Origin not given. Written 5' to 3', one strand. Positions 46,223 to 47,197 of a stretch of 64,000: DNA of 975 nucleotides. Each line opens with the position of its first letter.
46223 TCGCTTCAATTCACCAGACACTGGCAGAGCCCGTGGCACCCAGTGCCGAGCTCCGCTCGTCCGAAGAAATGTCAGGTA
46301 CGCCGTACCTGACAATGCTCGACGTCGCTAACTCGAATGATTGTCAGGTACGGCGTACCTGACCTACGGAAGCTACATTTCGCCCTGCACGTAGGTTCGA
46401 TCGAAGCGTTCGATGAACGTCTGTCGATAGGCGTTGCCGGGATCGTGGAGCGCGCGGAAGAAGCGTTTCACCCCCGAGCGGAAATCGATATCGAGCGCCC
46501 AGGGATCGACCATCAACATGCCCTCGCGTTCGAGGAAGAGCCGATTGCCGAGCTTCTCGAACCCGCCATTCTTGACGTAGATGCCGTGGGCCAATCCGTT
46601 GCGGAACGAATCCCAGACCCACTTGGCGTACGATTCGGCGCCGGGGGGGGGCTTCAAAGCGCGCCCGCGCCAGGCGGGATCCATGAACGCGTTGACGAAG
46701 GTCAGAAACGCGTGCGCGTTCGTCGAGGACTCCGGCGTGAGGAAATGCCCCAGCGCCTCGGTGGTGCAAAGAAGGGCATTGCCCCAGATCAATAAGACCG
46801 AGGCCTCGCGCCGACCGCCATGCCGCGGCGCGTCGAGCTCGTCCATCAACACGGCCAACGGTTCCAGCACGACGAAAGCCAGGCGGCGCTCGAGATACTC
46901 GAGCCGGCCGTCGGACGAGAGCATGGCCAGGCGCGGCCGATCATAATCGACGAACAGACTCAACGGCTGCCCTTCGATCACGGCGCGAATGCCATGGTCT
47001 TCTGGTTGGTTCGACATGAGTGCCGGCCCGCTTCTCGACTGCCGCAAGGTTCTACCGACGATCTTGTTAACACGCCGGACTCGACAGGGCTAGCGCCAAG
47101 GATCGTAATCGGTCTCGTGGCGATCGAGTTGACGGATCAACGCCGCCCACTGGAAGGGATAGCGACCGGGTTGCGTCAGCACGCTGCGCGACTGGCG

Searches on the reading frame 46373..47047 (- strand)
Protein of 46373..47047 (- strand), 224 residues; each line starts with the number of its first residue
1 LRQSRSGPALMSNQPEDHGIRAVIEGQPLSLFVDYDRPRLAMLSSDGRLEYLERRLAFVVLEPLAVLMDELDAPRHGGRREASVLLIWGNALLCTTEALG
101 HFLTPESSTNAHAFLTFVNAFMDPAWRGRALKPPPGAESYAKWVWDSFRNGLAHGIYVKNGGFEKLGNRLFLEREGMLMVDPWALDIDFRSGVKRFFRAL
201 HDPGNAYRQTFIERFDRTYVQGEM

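Call 8: search_protein_families(library=pfam, proteins=[window:46373-47047:-])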
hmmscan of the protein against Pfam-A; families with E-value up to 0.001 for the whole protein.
window:46373-47047:- (224 aa): 0 families

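Call 31: find_homologous_proteins(query=window:46376-47017:-)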
Query seq(214 aa) (214 aa): 30 proteins with E <= 0.001 among 232 candidates.
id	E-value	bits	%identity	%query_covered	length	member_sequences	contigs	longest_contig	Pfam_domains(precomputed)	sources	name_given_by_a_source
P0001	2.9e-131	454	89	100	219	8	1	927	-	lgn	-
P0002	3.1e-104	365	71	100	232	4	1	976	-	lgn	-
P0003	1.0e-102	360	73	100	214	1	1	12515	-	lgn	-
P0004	3.0e-100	352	69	100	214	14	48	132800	-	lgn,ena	-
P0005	2.6e-99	349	70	100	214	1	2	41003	-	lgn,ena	-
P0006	4.0e-97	342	67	100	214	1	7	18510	-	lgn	-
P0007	1.8e-94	333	67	100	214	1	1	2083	-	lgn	-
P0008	1.1e-92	327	66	100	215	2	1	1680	-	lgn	-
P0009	1.4e-91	324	66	100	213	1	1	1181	-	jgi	jgi:hypothetical protein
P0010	2.9e-91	323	66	100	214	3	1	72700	-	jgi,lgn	-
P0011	1.8e-89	317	65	100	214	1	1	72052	-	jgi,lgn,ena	-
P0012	8.8e-88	311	63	100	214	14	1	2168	-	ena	-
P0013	4.6e-87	309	64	100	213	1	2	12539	-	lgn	-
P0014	4.4e-86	306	62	99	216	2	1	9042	-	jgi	-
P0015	6.1e-86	305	60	100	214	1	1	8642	-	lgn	-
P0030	2.5e-35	140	91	33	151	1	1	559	-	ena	-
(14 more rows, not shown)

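Call 32: find_encoding_contigs(protein=P0003, flank=4000, max_places=2)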
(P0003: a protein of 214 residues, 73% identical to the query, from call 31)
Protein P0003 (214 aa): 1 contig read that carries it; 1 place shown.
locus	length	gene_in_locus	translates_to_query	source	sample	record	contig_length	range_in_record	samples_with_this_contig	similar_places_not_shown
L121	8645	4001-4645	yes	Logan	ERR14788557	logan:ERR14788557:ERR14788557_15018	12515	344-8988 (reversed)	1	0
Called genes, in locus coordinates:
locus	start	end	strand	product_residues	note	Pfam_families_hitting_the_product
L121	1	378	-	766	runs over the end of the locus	PF04151:PPC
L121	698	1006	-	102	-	PF13646:HEAT_2 (weak)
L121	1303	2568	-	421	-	PF07963:N_methyl, PF07596:SBP_bac_10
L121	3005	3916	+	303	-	PF00596:Aldolase_II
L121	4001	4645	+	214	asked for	-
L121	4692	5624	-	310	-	PF12715:Abhydrolase_7 (weak), PF05448:AXE1 (weak), PF00561:Abhydrolase_1, PF12697:Abhydrolase_6 (weak), PF01738:DLH (faint), PF00326:Peptidase_S9, PF12740:PETase (faint), PF22244:GCE_fung (faint)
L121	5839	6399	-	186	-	PF12799:LRR_4 (faint), PF13516:LRR_6 (faint)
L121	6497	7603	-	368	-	PF00069:Pkinase, PF07714:PK_Tyr_Ser-Thr, PF17667:Pkinase_fungal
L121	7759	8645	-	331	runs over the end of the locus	PF00389:2-Hacid_dh, PF02826:2-Hacid_dh_C, PF00670:AdoHcyase_NAD (weak)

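Call 33: find_encoding_contigs(protein=P0004, flank=4000, max_places=3)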
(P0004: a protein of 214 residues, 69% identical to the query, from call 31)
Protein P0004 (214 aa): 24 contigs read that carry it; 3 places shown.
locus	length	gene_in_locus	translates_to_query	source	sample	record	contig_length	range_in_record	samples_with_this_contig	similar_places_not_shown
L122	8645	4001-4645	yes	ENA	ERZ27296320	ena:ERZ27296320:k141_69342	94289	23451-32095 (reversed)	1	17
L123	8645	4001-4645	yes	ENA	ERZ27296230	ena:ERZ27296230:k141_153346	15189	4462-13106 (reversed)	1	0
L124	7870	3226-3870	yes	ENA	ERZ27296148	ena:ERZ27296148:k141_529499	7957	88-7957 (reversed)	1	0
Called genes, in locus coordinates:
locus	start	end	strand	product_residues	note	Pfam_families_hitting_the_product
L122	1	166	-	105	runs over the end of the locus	PF13646:HEAT_2 (faint)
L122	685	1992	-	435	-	PF07596:SBP_bac_10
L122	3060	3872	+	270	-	PF00596:Aldolase_II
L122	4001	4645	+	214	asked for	-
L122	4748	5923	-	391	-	PF12715:Abhydrolase_7 (faint), PF01738:DLH (faint), PF00561:Abhydrolase_1 (weak), PF12697:Abhydrolase_6 (weak), PF00326:Peptidase_S9, PF22244:GCE_fung, PF05448:AXE1 (weak)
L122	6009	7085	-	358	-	-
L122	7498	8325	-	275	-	PF07589:PEP_exosort_dom (weak)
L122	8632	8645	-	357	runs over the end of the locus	PF00069:Pkinase, PF07714:PK_Tyr_Ser-Thr, PF03109:ABC1 (faint), PF17667:Pkinase_fungal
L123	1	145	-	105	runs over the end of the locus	PF13646:HEAT_2 (faint)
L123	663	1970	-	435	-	PF07596:SBP_bac_10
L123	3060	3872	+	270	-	PF00596:Aldolase_II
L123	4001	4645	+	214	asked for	-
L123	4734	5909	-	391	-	PF12715:Abhydrolase_7 (faint), PF01738:DLH (faint), PF00561:Abhydrolase_1 (weak), PF12697:Abhydrolase_6 (weak), PF00326:Peptidase_S9, PF05448:AXE1 (weak), PF22244:GCE_fung (weak)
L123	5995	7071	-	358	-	-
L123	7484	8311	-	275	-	PF07589:PEP_exosort_dom (weak)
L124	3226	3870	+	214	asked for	-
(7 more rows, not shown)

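Call 34: find_encoding_contigs(protein=P0005, flank=4000, max_places=2)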
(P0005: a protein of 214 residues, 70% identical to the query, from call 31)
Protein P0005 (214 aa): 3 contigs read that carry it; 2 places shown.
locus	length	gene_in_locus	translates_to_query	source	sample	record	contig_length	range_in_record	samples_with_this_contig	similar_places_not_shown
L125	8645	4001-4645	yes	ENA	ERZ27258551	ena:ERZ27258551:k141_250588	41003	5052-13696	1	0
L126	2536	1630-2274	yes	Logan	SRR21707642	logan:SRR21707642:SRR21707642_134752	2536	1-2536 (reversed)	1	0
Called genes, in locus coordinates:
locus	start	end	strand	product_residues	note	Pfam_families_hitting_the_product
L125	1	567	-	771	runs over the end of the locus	PF04151:PPC (faint)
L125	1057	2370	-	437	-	PF07963:N_methyl (weak), PF07596:SBP_bac_10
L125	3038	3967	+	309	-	PF00596:Aldolase_II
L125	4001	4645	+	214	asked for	-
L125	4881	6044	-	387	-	PF12715:Abhydrolase_7 (faint), PF05448:AXE1 (faint), PF06500:FrsA-like (weak), PF02129:Peptidase_S15 (faint), PF01738:DLH (weak), PF00326:Peptidase_S9, PF22244:GCE_fung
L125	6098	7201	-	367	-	PF00069:Pkinase, PF07714:PK_Tyr_Ser-Thr, PF01636:APH (faint), PF17667:Pkinase_fungal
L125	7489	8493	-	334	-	PF00389:2-Hacid_dh, PF02826:2-Hacid_dh_C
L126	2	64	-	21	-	?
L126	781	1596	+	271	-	PF00596:Aldolase_II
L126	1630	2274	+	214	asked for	-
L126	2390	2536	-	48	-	?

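Call 36: find_encoding_contigs(protein=P0001, flank=4000, max_places=3)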
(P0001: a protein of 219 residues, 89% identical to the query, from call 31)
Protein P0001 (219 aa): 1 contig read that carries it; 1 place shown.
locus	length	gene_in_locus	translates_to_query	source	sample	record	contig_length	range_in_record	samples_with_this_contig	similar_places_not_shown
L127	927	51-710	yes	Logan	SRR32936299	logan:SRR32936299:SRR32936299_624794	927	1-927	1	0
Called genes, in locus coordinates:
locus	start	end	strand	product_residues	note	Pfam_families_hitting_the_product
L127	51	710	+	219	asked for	-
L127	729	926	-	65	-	?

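Call 37: find_encoding_contigs(protein=P0030, flank=4000, max_places=3)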
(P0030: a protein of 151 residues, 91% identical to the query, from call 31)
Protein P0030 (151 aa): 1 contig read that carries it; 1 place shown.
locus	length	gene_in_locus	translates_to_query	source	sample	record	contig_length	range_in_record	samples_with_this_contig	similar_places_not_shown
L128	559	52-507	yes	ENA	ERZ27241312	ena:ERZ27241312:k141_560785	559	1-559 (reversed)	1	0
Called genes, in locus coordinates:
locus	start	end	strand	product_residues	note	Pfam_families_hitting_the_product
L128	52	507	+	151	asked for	-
